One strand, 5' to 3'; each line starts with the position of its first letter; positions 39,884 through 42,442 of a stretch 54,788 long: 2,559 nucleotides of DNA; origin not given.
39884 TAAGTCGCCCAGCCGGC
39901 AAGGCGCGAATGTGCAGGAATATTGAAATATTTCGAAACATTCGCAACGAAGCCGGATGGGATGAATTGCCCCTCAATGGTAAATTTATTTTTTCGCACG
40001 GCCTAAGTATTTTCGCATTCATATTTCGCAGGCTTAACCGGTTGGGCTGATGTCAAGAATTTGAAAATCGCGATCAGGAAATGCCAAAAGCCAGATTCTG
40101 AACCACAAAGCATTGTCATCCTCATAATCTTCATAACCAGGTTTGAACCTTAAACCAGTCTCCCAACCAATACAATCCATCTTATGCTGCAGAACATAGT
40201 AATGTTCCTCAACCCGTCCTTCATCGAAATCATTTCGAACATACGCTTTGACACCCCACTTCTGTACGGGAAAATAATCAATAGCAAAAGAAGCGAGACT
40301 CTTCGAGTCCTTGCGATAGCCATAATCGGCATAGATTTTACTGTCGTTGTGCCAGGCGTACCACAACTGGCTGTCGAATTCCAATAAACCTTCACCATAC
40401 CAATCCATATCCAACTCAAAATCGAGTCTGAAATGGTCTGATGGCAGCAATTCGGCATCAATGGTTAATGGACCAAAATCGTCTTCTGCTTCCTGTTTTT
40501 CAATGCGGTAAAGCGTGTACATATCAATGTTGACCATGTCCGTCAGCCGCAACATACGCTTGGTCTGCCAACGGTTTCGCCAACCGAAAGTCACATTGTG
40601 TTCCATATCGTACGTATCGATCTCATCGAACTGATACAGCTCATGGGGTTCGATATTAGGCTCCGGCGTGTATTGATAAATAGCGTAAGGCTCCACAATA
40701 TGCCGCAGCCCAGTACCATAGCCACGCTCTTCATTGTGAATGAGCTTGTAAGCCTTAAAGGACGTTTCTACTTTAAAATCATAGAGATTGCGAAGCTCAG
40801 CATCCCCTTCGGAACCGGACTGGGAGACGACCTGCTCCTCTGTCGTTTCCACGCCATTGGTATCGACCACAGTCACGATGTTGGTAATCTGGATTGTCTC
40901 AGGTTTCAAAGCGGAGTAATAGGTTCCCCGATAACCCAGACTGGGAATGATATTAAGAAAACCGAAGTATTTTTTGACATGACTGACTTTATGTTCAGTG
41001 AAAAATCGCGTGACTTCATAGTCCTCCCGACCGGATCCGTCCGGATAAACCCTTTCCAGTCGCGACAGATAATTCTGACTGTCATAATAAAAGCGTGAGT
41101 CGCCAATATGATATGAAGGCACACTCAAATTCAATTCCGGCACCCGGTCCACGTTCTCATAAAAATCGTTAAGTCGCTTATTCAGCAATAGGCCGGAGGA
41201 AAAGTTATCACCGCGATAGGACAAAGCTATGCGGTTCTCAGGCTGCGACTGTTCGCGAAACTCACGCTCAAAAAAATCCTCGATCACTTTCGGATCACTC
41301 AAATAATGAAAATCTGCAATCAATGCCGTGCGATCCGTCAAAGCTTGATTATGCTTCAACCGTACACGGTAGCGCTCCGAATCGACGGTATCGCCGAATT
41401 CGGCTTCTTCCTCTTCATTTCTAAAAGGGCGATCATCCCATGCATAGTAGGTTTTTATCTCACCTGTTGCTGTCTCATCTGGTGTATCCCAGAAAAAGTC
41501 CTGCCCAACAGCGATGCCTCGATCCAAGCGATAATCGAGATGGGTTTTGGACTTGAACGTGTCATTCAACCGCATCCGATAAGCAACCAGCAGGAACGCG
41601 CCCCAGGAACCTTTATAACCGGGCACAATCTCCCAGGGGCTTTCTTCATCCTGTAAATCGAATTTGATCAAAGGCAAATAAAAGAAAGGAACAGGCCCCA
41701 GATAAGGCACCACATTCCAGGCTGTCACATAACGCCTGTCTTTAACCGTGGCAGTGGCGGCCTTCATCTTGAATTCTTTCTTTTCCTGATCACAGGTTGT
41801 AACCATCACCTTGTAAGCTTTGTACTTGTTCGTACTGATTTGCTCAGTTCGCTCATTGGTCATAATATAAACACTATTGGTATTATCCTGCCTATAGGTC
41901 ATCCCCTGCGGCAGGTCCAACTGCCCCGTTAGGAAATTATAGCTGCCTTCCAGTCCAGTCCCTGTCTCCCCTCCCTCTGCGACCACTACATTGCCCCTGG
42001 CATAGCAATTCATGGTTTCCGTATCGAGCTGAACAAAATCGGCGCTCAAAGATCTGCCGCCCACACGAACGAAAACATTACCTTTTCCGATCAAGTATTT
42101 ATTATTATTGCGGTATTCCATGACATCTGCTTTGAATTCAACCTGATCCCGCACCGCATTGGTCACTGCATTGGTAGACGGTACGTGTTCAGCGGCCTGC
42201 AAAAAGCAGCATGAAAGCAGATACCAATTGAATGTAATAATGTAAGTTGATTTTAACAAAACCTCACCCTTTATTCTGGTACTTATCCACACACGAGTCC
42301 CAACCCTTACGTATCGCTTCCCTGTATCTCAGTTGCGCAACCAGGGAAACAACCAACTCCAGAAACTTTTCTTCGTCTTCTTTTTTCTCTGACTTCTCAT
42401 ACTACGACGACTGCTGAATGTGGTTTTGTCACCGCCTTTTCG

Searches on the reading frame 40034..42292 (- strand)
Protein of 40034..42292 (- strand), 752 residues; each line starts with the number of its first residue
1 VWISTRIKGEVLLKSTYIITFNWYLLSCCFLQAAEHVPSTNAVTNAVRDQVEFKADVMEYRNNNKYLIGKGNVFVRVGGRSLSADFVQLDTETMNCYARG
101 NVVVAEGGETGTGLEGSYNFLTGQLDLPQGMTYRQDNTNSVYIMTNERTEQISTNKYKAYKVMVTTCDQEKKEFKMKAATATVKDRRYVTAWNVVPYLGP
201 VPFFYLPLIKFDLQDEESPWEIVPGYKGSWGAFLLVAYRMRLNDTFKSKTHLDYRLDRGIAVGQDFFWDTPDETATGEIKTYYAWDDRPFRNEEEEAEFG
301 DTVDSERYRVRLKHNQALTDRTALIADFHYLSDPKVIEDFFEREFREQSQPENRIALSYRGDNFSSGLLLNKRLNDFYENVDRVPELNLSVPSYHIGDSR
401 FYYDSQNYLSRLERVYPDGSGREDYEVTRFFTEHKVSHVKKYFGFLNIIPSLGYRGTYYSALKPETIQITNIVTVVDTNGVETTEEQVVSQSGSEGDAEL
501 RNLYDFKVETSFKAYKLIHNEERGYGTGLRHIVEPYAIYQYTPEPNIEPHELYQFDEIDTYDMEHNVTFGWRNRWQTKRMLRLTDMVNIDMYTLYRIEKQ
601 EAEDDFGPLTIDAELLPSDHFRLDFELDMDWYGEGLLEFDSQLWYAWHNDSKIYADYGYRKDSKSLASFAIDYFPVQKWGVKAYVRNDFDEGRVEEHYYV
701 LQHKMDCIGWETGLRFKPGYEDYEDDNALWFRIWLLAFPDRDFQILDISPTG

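Call 25: search_protein_families(library=pfam, proteins=[window:40034-42292:-])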
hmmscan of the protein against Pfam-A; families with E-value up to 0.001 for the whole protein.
window:40034-42292:- (752 aa): 0 families

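Call 67: search_protein_families(library=ncbifam, proteins=[window:40034-42292:-], max_evalue=0.001)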
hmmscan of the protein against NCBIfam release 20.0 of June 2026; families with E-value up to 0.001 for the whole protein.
window:40034-42292:- (752 aa): 2 families
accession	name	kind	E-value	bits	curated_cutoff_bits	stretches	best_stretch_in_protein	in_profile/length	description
NF052235.1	CT351_fam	equivalog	1.5e-13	50.2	900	1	217-464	173-409/674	CT351 family outer membrane beta-barrel protein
NF003358.0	PRK04423.1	equivalog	4.2e-10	38.5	944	1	21-372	27-365/799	LPS-assembly protein LptD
